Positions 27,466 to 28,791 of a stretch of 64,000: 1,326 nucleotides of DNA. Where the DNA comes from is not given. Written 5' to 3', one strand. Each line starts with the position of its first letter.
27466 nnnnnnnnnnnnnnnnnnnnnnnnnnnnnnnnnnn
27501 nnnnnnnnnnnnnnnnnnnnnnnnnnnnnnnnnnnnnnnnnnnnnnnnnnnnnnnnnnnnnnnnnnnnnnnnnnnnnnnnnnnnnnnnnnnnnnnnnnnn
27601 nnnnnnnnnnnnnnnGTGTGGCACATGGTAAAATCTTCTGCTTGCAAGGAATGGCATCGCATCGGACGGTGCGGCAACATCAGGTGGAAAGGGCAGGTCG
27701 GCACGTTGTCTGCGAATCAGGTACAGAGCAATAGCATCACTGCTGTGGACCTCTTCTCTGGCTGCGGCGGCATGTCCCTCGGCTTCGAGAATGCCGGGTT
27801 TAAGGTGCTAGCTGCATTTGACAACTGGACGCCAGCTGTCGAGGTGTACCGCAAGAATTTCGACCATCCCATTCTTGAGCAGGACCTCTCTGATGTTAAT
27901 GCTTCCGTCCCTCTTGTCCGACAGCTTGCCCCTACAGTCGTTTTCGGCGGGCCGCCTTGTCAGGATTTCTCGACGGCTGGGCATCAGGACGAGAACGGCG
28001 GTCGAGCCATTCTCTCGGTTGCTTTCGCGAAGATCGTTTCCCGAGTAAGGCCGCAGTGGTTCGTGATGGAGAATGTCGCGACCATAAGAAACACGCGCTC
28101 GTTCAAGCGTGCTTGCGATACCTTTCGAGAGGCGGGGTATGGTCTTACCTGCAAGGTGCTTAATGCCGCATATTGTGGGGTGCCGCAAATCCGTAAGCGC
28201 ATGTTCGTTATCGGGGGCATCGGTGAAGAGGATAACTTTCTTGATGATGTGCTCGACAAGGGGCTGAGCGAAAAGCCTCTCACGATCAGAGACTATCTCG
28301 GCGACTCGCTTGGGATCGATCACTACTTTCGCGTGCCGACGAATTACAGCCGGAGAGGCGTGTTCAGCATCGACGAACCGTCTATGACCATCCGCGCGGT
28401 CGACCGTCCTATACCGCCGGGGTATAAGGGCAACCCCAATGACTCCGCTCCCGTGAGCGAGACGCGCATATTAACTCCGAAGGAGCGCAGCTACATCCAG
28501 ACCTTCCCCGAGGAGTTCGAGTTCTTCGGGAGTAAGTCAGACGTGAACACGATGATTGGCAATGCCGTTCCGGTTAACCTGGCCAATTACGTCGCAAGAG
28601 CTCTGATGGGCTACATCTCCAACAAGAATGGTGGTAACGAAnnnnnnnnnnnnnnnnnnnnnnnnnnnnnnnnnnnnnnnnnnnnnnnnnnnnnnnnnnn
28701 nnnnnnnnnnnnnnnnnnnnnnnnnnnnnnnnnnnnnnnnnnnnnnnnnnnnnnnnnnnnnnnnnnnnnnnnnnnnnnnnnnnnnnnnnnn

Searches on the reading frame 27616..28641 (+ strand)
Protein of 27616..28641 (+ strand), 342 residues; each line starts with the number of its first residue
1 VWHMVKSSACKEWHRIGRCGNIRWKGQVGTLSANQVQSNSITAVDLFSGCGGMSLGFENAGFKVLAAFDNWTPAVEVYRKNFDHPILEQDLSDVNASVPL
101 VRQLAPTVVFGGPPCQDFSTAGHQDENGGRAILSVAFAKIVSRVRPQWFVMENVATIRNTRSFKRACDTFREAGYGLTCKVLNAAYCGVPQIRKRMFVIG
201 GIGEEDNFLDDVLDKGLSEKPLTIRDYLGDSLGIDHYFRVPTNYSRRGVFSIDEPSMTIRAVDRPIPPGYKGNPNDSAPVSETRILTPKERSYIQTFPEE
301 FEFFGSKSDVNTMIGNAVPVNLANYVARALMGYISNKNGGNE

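Call 3: search_protein_families(library=pfam, proteins=[window:27616-28641:+], max_evalue=0.1)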
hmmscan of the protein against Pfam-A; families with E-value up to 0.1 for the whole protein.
window:27616-28641:+ (342 aa): 1 family
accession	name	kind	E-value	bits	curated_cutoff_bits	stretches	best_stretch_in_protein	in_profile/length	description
PF00145.23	DNA_methylase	-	3.6e-63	214.4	22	1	42-330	2-322/324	C-5 cytosine-specific DNA methylase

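Call 4: search_protein_families(library=padloc, proteins=[window:27616-28641:+], max_evalue=0.1)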
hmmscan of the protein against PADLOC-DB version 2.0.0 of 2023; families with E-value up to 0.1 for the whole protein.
window:27616-28641:+ (342 aa): 61 families (the best 25 are shown)
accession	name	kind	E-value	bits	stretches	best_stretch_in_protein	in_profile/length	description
PDLC03270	MTase_II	-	9e-133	440.1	1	43-336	3-296/309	Type II methyltransferase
PDLC03378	MTase_II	-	2.5e-68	228.9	2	40-205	2-171/344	Type II methyltransferase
PDLC03234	MTase_II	-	2.9e-62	209.1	2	40-211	4-184/375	Type II methyltransferase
PDLC00033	DruM2|DruM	-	3.6e-53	179.2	2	37-214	18-203/368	DNA cytosine methylase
PDLC03272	MTase_II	-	4.3e-53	178.9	2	33-238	67-271/407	Type II methyltransferase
PDLC00026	DruM2|DruM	-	1.6e-50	170.6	2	40-200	4-166/336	DNA cytosine methylase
PDLC03326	MTase_II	-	1.1e-49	167.8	2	39-201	3-175/412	Type II methyltransferase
PDLC00027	DruM2|DruM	-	8.4e-48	161.5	2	37-200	8-170/361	DNA cytosine methylase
PDLC03237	MTase_II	-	3.3e-46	155.7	2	39-201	792-968/1036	Type II methyltransferase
PDLC02650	DrmMII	-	3e-42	143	3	40-159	8-138/435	DrmMII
PDLC00031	DruM2|DruM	-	9.8e-42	141.3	2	37-200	8-170/361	DNA cytosine methylase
PDLC03307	MTase_II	-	1.4e-39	134.4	3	42-157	2-114/382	Type II methyltransferase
PDLC00030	DruM2|DruM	-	3.1e-36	123.4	2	38-200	3-183/380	DNA cytosine methylase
PDLC03731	oMTase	-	1.1e-35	121.2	1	37-334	10-321/326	orphan methyltransferase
PDLC02649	DrmMII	-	1.1e-33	114.8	3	81-230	91-246/422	DrmMII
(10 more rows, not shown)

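Call 5: search_protein_families(library=ncbifam, proteins=[window:27616-28641:+], max_evalue=0.1)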
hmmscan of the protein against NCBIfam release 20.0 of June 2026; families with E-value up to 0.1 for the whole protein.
window:27616-28641:+ (342 aa): 2 families
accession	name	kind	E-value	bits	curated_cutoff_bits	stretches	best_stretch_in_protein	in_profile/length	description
TIGR00675.1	dcm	superfamily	3.9e-49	168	100.65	2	44-235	2-196/329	DNA (cytosine-5-)-methyltransferase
NF007772.0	PRK10458.1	subfamily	2.7e-08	32.8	710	1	37-177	85-254/472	DNA cytosine methylase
